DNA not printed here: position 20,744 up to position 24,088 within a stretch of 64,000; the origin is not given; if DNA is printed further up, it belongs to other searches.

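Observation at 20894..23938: MOV10/SDE3-type helicase fused to three U1/matrin-type C2H2 zinc fingers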

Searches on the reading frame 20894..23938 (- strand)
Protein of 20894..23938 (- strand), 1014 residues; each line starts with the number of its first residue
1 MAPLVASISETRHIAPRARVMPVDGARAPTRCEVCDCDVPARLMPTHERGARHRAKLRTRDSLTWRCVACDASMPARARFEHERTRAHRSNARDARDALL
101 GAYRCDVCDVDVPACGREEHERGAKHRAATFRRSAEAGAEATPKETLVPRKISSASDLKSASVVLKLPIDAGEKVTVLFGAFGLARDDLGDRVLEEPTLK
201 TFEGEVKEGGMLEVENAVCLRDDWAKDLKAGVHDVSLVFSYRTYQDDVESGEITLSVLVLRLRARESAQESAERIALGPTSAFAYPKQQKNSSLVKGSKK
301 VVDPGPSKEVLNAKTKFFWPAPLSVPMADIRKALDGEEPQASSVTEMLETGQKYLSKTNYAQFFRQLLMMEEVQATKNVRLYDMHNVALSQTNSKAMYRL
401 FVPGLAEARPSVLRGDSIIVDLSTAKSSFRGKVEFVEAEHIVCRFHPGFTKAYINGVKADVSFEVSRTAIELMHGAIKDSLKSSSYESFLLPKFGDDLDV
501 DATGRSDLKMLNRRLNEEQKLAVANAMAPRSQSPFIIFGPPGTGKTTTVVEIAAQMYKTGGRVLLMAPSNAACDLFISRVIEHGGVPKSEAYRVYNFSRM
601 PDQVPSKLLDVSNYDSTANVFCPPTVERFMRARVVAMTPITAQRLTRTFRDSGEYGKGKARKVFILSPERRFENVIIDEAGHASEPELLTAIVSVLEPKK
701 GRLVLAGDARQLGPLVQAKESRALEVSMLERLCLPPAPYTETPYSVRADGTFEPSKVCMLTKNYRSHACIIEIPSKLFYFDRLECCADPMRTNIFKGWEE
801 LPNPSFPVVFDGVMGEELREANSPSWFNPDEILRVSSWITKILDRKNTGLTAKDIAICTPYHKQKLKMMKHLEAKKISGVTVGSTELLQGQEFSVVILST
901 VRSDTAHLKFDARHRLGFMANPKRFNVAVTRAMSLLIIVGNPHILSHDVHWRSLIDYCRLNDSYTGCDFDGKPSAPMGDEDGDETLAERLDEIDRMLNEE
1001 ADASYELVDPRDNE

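Call 3: search_protein_families(library=pfam, proteins=[window:20894-23938:-], max_evalue=1)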
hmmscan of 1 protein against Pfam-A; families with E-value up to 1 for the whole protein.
window:20894-23938:- (1014 aa): 30 families (the best 25 are shown)
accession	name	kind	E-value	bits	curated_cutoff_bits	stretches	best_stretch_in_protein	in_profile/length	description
PF13087.12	AAA_12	-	4.4e-40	137.8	27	1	754-942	14-194/195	AAA domain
PF13086.12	AAA_11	-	1e-26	94.7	27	2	515-608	2-105/257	AAA domain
PF21634.3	MOV-10_beta-barrel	-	6.1e-19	67.7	23.6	1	382-463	1-88/88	Helicase MOV-10, beta-barrel domain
PF13604.12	AAA_30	-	2.4e-14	54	27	2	515-573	2-59/191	AAA domain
PF13245.12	AAA_19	-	1.2e-08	35.7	25.1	1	530-713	9-130/134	AAA domain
PF13401.12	AAA_22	-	3.4e-06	27.8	27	1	531-709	4-124/130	AAA domain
PF04851.21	ResIII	-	1.7e-05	25.2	22.5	1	515-694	4-148/164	Type III restriction enzyme, res subunit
PF13191.12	AAA_16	-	0.0013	19.7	32.6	1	525-578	14-70/167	AAA ATPase domain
PF00004.35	AAA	-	0.0022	18.8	21.2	1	536-557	2-23/131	ATPase family associated with various cellular activities (AAA)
PF00448.28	SRP54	-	0.003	17.7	22.7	1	535-567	4-36/196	SRP54-type protein, GTPase domain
PF00580.27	UvrD-helicase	-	0.0052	16.9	23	1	516-582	2-67/271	UvrD/REP helicase N-terminal domain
PF13361.12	UvrD_C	-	0.0066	16.3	25.6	1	759-897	2-116/350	UvrD-like helicase C-terminal domain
PF01443.25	Viral_helicase1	-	0.013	15.7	21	0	870-939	177-227/228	Viral superfamily 1 RNA helicase core domain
PF25199.1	nSTAND_NTPase5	-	0.019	15.2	34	1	528-571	37-81/145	Novel STAND NTPase 5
PF02562.22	PhoH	-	0.019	14.9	27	1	516-560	6-47/205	PhoH-like protein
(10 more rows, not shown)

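Call 4: search_protein_families(library=ncbifam, proteins=[window:20894-23938:-], max_evalue=0.01)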
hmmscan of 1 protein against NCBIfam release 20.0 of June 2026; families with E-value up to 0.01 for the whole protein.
window:20894-23938:- (1014 aa): 13 families
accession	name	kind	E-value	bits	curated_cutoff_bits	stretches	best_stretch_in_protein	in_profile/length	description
TIGR00376.1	TIGR00376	hypoth_equivalog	2.7e-59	201.2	348.9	2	669-964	361-633/639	IGHMBP2 family helicase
NF040671.1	PLuB_AAA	exception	9.3e-27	92.8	999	1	508-957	809-1247/1256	PLuB system helicase-like protein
TIGR01448.2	helicase_RecD2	equivalog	4.7e-11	41.6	500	1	508-569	310-368/713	SF1B family DNA helicase RecD2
TIGR01447.1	recD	equivalog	1.7e-07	30.2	310.15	1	513-568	145-204/597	exodeoxyribonuclease V subunit alpha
NF058533.1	antiphage_ProA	equivalog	1.9e-06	25.6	1500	1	519-579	654-711/1903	anti-phage protein ProA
TIGR03499.1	FlhF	equivalog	3.6e-05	23.9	174.15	1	480-560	146-227/286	flagellar biosynthesis GTPase FlhF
TIGR00064.1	ftsY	equivalog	0.00044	19.6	260.7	1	511-567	58-114/279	signal recognition particle-docking protein FtsY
TIGR02768.1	TraA_Ti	equivalog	0.00062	18.2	590.45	0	512-563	357-406/751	Ti-type conjugative transfer relaxase TraA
NF004072.0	PRK05580.2-4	equivalog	0.0017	16.7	1030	1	513-583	120-188/648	primosomal protein N'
NF042959.1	IteA_antiphage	equivalog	0.0026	17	510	1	515-556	111-149/367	anti-phage ATPase IteA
NF008127.0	PRK10875.1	equivalog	0.0034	16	671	0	518-558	160-197/619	exodeoxyribonuclease V subunit alpha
NF042953.1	Hhe_antiphage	equivalog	0.0075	13.6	2000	0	535-580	344-389/1797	DUF4011 domain-containing anti-phage protein Hhe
NF004071.0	PRK05580.2-3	equivalog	0.0084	14.1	1105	0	507-590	194-280/735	primosomal protein N'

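Call 7: find_homologous_proteins(query=window:20894-23938:-, max_evalue=1e-10)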
Query window:20894-23938:- (1014 aa): 12 proteins with E <= 1e-10 among 8000 candidates.
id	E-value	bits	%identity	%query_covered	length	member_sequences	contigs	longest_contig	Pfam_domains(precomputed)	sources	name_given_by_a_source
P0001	0.0e+0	2299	100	100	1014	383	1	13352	PF13087.13,PF13086.13,PF13604.13,PF13245.13,PF13401.13,PF04851.22,PF21634.4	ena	-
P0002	0.0e+0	1137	54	97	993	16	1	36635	PF13087.13,PF13086.13,PF13604.13,PF13245.13,PF04851.22,PF21634.4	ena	-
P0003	0.0e+0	1129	55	99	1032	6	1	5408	PF13087.13,PF13086.13,PF13604.13,PF13245.13,PF04851.22,PF21634.4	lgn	-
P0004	1.2e-78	283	34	73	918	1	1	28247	PF13087.13,PF13086.13,PF13604.13,PF13245.13,PF21634.4,PF00580.28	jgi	jgi:hypothetical protein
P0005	1.3e-65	240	32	60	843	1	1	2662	PF13087.13,PF13086.13,PF13604.13,PF13245.13,PF21634.4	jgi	-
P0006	4.2e-27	113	28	44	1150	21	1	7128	PF13087.13,PF13086.13,PF18141.8,PF09416.17,PF13604.13,PF13245.13,PF04851.22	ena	-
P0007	1.2e-22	98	29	29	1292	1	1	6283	PF07714.24,PF00069.32,PF13087.13,PF13086.13,PF13604.13,PF13245.13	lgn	-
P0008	1.4e-22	98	26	49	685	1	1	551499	PF13087.13,PF13086.13,PF01443.25,PF13604.13,PF13245.13,PF21138.4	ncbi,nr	ncbi:P-loop containing nucleoside triphosphate hydrolase protein [Hyaloraphidium curvatum]|nr:P-loop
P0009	1.0e-16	78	26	28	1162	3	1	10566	PF07714.24,PF00069.32,PF13087.13,PF13086.13,PF01443.25,PF13604.13,PF03109.23,PF13245.13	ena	-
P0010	2.4e-15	74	28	27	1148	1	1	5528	PF13087.13,PF13086.13,PF01443.25,PF13604.13,PF13245.13,PF00580.28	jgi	jgi:hypothetical protein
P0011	1.2e-12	65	27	27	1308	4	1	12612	PF13087.13,PF13086.13,PF13604.13,PF13245.13,PF00580.28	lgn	-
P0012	4.6e-12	63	27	42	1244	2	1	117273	PF13087.13,PF13086.13,PF01443.25,PF13604.13,PF13245.13,PF02661.24,PF25199.2,PF04851.22,PF20720.4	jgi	jgi:hypothetical protein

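Call 9: list_cluster_members(proteins=[P0001, P0002, P0003, P0004])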
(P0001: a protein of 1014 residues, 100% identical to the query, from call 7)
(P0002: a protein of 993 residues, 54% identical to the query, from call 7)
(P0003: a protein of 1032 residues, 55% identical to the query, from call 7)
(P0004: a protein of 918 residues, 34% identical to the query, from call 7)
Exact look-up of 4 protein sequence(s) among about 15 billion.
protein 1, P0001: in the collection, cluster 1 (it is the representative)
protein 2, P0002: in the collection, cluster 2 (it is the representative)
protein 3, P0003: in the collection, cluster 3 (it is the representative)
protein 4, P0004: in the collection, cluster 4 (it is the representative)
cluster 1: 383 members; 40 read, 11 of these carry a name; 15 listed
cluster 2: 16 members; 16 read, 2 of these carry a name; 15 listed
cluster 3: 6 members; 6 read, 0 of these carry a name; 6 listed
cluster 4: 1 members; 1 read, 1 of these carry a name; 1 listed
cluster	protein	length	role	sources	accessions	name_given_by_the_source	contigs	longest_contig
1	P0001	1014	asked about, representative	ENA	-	-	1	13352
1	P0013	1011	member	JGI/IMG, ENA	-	hypothetical protein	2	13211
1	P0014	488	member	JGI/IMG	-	superfamily I DNA and/or RNA helicase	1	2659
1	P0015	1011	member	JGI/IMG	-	flagellar biosynthesis GTPase FlhF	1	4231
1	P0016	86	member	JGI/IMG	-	superfamily I DNA and/or RNA helicase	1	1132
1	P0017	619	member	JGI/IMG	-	superfamily I DNA and/or RNA helicase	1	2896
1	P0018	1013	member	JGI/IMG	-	flagellar biosynthesis GTPase FlhF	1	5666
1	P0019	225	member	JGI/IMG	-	superfamily I DNA and/or RNA helicase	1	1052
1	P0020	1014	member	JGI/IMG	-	hypothetical protein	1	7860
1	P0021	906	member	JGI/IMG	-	hypothetical protein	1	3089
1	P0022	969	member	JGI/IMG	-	hypothetical protein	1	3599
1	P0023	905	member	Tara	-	strand:- start:1231 stop:3948 length:2718 start_codon:yes stop_codon:yes ...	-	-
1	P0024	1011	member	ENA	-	-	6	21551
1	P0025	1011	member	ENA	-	-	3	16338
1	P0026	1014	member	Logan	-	-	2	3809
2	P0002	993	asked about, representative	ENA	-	-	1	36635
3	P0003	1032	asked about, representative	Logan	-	-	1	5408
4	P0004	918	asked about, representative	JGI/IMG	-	hypothetical protein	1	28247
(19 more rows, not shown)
